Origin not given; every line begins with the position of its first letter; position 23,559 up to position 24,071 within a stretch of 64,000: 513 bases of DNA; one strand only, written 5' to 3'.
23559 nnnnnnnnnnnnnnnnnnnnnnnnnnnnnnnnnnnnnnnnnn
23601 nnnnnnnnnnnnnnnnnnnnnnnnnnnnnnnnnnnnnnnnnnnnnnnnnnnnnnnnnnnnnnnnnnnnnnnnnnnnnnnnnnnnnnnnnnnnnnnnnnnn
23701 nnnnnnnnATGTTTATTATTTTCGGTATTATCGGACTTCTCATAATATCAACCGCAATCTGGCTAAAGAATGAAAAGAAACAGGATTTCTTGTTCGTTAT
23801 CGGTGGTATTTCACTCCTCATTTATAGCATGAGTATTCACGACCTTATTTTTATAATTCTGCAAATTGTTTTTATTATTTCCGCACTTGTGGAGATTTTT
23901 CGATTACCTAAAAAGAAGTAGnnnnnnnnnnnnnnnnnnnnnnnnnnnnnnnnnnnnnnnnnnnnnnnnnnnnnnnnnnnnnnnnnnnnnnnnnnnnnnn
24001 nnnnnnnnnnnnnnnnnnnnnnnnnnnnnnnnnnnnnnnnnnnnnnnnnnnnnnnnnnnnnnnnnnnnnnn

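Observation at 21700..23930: A low-GC islet beside the tRNAs with a Zn-ribbon protein, a Zn-ribbon-Mrr-cat nuclease, and an ASCH/DUF3850 reader-like protein, which is a candidate modification-dependent restriction or novel defence module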

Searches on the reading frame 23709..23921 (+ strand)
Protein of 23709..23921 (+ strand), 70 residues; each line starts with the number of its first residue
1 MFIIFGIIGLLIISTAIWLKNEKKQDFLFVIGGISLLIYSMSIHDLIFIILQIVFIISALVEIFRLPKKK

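Call 4: search_protein_families(library=pfam, proteins=[window:23709-23921:+], max_evalue=1)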
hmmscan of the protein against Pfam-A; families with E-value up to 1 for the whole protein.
window:23709-23921:+ (70 aa): 6 families
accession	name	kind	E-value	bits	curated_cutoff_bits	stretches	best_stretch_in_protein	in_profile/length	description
PF10688.14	Imp-YgjV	-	3.3e-06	27.4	23.5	1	3-69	92-158/159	Bacterial inner membrane protein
PF04956.18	TrbC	-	0.031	14.9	27.9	1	3-45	54-96/98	TrbC/VIRB2 pilin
PF02516.20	STT3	-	0.049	13.6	24.5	1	10-63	157-213/405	Oligosaccharyl transferase STT3, N-terminal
PF24661.1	DUF7649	-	0.12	12.9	27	1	2-57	28-82/85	Domain of unknown function (DUF7649)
PF14898.11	DUF4491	-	0.19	12.5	27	1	2-66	12-74/92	Domain of unknown function (DUF4491)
PF07578.16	LAB_N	-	0.25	11.9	26.7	1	30-59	37-66/71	Lipid A Biosynthesis N-terminal domain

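Call 5: search_protein_families(library=padloc, proteins=[window:23709-23921:+], max_evalue=1)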
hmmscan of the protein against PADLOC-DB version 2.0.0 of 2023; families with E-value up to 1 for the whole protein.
window:23709-23921:+ (70 aa): 0 families

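Call 6: search_protein_families(library=ncbifam, proteins=[window:23709-23921:+], max_evalue=1)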
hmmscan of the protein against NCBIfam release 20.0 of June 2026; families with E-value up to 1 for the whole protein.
window:23709-23921:+ (70 aa): 1 family
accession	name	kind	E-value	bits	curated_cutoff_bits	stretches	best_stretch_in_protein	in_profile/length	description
NF047370.1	toxin_TsaT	equivalog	0.077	13.4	80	1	41-69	1-29/60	type II toxin-antitoxin system toxin TsaT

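Call 25: search_protein_families(library=phrogs, proteins=[window:23709-23921:+], max_evalue=0.1)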
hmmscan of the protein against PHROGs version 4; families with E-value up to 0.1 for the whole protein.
window:23709-23921:+ (70 aa): 1 family
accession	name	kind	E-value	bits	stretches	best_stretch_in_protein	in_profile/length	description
phrog_10609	-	unknown function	0.059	14.7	1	34-62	2-30/96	-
